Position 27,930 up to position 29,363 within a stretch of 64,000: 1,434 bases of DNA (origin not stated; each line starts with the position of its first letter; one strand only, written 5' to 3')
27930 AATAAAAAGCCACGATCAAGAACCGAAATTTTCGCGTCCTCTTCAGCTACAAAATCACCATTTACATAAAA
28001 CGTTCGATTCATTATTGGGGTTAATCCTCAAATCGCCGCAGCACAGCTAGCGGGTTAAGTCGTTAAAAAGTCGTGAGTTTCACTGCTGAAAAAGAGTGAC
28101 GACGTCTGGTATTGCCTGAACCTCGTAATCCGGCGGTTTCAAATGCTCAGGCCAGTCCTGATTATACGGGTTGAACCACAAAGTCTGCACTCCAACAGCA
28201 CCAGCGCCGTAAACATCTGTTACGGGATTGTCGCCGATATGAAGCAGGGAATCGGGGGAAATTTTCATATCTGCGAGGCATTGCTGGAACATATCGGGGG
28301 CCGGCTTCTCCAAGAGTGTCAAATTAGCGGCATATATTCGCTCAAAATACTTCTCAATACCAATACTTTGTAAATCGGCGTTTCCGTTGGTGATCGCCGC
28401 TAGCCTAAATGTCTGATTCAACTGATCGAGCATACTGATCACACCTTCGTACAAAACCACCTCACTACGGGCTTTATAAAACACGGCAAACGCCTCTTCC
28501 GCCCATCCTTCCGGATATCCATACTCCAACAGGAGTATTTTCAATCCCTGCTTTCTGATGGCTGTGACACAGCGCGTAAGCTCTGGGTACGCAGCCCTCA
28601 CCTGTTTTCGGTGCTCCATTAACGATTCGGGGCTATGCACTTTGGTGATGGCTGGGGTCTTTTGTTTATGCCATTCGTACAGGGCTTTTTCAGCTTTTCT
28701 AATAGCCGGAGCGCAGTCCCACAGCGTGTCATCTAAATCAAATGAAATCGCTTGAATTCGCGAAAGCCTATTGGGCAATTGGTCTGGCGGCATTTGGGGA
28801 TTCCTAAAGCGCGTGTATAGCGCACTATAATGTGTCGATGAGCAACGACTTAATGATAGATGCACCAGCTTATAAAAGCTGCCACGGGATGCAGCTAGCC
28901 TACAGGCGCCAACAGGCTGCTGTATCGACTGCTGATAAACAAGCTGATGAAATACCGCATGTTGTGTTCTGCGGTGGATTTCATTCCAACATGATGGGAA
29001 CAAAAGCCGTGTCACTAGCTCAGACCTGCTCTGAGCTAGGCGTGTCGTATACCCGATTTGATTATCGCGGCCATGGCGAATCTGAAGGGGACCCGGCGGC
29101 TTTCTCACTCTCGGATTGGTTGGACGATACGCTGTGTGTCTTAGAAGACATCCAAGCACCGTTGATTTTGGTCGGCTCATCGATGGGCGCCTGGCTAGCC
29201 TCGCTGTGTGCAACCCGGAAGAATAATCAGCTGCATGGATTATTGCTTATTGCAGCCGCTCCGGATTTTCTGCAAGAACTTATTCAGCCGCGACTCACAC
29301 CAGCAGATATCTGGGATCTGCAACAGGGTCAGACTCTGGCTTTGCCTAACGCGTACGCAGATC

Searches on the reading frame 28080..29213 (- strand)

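Call 44: search_protein_families(library=pfam, proteins=[window:28080-29213:-], max_evalue=0.0001)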
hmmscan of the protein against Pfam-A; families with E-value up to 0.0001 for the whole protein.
window:28080-29213:- (377 aa): 3 families
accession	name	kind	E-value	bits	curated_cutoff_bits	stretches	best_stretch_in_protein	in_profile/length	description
PF00702.32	Hydrolase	-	1.5e-17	65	26.4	1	153-341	1-191/191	haloacid dehalogenase-like hydrolase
PF13419.12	HAD_2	-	3.6e-17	63.5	23.8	1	158-346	3-177/178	Haloacid dehalogenase-like hydrolase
PF13242.12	Hydrolase_like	-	6.9e-08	32.7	22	1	302-346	3-47/75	HAD-hyrolase-like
